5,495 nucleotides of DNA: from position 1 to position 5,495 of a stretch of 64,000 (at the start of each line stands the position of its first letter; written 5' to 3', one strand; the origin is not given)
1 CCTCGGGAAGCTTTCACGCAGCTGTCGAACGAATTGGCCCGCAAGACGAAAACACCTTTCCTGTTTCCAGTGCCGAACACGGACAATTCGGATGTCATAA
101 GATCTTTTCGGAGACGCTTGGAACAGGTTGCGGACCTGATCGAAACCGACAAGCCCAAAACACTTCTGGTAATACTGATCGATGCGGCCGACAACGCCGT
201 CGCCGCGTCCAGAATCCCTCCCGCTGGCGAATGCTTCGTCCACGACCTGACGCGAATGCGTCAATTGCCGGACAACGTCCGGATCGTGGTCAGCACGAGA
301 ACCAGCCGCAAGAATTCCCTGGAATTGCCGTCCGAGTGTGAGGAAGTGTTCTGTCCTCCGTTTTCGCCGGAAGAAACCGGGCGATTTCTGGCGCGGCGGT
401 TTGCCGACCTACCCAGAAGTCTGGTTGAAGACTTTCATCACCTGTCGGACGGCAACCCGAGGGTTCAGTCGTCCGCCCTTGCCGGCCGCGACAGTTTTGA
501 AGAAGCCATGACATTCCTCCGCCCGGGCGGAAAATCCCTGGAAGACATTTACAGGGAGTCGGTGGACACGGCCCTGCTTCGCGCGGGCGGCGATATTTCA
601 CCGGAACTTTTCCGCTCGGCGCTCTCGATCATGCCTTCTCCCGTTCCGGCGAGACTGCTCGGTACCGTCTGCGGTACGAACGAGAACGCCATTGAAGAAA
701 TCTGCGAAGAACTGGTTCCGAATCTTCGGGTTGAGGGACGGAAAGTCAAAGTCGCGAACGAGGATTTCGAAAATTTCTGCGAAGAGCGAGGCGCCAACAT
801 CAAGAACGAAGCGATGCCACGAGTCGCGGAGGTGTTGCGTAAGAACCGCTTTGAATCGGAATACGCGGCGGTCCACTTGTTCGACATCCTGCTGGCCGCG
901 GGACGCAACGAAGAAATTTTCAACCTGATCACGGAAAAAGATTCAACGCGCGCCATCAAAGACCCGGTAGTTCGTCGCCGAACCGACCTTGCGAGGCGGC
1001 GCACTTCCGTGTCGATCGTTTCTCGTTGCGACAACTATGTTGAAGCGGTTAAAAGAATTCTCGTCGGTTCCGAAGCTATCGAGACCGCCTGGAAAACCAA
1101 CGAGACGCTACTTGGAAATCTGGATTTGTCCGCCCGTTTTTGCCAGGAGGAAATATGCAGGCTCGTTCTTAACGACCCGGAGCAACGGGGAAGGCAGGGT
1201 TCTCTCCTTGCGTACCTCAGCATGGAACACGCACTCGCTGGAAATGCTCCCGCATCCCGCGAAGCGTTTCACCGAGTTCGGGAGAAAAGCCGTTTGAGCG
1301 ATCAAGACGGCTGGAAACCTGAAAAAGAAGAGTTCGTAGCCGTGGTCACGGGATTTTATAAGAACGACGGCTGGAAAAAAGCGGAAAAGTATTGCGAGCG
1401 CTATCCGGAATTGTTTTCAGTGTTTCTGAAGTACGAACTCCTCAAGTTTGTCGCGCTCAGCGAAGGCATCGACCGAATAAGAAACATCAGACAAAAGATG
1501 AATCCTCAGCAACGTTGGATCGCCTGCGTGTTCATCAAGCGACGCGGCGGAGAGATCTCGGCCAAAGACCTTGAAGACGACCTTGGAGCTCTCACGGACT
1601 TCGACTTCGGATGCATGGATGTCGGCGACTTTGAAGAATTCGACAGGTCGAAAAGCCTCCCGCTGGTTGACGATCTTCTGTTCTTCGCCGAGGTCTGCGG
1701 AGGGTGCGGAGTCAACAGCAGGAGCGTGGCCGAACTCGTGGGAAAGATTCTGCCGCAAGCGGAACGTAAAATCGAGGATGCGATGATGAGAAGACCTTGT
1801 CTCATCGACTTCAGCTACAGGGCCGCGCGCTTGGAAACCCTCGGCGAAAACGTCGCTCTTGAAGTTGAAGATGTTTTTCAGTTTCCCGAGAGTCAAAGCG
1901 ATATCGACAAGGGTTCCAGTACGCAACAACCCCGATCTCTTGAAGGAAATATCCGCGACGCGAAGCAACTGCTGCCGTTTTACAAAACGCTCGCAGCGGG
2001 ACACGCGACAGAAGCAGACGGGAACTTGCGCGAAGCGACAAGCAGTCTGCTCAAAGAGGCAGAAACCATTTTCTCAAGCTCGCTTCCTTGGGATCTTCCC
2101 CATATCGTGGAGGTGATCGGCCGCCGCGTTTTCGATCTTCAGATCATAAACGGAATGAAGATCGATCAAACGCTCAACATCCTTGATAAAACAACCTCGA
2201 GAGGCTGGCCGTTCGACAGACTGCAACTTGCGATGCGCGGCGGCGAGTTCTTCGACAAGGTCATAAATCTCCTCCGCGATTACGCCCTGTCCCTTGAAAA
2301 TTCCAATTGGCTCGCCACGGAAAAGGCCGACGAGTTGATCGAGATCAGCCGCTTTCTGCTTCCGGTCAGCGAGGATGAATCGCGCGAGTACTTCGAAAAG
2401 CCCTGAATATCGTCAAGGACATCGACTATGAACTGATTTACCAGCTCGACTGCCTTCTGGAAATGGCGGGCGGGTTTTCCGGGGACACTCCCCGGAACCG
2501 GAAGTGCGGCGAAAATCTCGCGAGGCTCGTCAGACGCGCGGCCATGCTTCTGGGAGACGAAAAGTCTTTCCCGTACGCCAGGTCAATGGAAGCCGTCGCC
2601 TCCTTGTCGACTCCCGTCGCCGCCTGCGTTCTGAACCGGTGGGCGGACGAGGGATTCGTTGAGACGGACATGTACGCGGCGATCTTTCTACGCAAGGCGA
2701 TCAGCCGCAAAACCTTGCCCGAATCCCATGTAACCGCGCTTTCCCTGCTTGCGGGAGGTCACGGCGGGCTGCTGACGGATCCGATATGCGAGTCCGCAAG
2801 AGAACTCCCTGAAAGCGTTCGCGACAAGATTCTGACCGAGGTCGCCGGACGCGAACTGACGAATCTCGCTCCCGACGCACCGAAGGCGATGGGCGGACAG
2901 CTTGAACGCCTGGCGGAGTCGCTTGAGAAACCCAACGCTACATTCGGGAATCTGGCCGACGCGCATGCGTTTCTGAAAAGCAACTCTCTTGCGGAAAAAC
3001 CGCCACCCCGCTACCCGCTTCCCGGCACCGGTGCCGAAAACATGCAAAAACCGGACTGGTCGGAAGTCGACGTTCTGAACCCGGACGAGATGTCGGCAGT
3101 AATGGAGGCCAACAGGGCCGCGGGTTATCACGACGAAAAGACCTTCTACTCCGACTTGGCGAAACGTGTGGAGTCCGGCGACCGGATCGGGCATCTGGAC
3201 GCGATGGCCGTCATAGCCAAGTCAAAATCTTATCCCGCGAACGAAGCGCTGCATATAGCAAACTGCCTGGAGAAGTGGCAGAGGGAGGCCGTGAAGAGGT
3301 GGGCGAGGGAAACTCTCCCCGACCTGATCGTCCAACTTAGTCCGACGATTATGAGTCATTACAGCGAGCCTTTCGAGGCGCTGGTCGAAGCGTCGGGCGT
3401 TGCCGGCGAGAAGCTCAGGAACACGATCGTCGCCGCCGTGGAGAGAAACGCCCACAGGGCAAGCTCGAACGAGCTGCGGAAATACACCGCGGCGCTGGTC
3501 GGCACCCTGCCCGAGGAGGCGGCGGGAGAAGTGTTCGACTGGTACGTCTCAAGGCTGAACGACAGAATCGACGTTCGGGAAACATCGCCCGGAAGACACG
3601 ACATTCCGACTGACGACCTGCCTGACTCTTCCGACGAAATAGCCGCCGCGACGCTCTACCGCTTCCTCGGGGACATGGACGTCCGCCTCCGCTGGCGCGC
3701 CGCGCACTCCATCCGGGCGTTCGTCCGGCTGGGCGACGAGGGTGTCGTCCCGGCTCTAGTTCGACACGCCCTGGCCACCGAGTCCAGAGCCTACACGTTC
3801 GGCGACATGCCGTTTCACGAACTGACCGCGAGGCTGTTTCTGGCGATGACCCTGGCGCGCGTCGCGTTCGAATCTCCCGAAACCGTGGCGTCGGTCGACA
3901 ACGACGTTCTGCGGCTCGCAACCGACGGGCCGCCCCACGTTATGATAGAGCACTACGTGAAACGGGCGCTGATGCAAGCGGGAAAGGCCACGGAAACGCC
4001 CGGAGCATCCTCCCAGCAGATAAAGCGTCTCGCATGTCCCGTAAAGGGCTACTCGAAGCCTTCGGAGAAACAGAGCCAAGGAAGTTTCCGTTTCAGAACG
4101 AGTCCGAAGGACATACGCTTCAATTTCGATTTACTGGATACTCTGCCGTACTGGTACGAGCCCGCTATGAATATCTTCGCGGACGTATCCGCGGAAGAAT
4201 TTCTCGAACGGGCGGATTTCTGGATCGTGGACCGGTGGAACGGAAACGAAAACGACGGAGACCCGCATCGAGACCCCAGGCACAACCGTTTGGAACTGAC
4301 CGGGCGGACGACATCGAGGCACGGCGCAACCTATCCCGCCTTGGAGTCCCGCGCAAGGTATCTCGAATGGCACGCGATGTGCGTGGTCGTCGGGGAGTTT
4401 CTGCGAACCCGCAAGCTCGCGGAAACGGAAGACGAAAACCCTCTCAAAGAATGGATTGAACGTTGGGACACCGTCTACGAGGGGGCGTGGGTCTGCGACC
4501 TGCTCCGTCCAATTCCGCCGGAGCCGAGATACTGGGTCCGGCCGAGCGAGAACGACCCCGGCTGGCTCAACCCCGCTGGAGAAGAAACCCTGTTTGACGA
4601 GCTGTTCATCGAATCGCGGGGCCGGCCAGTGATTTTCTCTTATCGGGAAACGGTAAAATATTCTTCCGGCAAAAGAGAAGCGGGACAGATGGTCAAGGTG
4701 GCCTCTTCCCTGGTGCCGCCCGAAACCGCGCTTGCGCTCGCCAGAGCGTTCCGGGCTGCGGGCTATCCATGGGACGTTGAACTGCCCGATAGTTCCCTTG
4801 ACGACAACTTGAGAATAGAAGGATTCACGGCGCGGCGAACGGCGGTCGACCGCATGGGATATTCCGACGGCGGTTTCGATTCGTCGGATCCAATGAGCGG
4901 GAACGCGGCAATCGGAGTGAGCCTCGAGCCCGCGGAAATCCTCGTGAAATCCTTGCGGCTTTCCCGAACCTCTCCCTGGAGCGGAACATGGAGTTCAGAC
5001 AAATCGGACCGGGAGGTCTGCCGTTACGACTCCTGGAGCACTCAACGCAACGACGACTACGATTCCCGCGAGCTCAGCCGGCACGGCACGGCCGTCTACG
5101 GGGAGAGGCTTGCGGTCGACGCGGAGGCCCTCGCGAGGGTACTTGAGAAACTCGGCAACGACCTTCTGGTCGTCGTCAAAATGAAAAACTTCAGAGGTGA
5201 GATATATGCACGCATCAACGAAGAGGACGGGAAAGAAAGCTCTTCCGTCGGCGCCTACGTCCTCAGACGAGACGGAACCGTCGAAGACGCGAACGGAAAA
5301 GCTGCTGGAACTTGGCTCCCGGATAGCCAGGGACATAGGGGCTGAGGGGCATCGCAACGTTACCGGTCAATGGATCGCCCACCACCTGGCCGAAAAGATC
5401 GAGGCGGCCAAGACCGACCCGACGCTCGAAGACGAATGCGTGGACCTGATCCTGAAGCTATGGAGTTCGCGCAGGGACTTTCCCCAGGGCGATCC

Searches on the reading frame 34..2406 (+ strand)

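Call 49: search_protein_families(library=pfam, proteins=[window:34-2406:+], max_evalue=0.001)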
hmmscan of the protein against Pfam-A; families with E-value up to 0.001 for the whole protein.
window:34-2406:+ (790 aa): 0 families

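Call 50: search_protein_families(library=padloc, proteins=[window:34-2406:+], max_evalue=0.00001)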
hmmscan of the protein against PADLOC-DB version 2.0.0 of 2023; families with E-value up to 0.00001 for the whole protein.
window:34-2406:+ (790 aa): 1 family
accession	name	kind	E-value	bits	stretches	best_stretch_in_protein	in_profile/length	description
PDLC02167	Avs3a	-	6.2e-50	167.5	1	9-421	350-771/2090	-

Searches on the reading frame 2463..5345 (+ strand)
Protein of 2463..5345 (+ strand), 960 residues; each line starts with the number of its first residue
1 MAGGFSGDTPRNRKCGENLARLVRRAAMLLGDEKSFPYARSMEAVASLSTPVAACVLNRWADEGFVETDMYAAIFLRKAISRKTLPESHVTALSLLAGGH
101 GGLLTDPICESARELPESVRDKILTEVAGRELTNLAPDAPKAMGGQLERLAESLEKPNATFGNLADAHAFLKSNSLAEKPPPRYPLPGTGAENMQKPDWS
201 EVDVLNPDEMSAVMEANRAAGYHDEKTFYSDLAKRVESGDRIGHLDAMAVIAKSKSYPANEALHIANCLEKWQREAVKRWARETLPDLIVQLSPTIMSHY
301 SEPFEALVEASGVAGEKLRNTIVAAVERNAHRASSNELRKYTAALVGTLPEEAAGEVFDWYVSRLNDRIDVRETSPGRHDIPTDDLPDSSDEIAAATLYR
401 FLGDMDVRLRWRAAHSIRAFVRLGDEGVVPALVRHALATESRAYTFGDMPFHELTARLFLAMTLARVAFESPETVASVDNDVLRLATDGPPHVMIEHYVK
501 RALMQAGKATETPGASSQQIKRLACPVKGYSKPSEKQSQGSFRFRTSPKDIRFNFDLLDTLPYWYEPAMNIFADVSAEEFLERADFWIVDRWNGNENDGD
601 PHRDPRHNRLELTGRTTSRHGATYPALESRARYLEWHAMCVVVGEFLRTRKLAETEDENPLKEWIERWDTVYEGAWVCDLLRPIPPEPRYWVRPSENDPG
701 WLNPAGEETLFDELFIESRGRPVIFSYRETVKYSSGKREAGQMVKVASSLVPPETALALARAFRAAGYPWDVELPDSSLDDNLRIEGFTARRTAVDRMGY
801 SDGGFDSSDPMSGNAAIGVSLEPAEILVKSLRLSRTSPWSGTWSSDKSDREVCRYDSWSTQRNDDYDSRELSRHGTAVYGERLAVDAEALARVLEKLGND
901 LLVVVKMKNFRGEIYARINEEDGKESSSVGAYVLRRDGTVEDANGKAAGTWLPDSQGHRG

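Call 3: search_protein_families(library=pfam, proteins=[window:2463-5345:+], max_evalue=0.01)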
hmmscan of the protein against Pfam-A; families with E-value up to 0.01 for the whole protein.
window:2463-5345:+ (960 aa): 0 families

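Call 4: search_protein_families(library=padloc, proteins=[window:2463-5345:+], max_evalue=0.01)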
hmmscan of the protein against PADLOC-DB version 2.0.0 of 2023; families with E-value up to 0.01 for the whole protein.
window:2463-5345:+ (960 aa): 1 family
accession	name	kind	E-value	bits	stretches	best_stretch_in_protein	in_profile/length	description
PDLC02167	Avs3a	-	7.6e-72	240.2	1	30-940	1193-2087/2090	-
